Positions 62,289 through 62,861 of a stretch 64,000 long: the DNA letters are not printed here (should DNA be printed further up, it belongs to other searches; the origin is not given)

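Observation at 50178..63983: Five consecutive genes (2073-aa giant + P1-P4) share one C-terminal ~90-aa dockerin-like EF-hand pair followed by a conserved Cys-containing tail, possibly a sorting/anchoring tag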

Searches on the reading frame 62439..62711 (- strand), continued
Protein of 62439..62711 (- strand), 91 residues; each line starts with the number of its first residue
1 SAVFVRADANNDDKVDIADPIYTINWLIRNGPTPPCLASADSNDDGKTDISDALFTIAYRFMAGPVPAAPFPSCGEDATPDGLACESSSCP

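Call 79: find_encoding_contigs(protein=P0114, flank=8000, max_places=2)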
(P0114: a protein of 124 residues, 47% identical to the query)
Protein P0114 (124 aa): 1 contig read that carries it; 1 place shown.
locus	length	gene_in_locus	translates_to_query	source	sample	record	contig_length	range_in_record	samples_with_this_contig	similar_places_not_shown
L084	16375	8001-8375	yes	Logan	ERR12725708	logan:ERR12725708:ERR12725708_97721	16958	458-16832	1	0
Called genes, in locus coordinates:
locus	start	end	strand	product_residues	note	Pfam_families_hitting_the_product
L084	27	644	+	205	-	-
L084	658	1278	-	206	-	PF00484:Pro_CA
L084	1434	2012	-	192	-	PF08327:AHSA1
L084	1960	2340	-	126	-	-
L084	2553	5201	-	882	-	PF02771:Acyl-CoA_dh_N, PF02770:Acyl-CoA_dh_M, PF00441:Acyl-CoA_dh_1, PF09317:ACDH_C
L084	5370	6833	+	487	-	PF04734:Ceramidase_alk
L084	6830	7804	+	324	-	PF00291:PALP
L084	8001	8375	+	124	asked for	PF00404:Dockerin_1 (weak)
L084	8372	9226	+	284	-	-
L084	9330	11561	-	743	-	-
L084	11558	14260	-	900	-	PF00498:FHA, PF16697:Yop-YscD_cpl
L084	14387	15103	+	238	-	PF00535:Glycos_transf_2, PF10111:Glyco_tranf_2_2 (faint), PF13641:Glyco_tranf_2_3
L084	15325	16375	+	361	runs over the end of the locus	PF00383:dCMP_cyt_deam_1, PF14439:Bd3614-deam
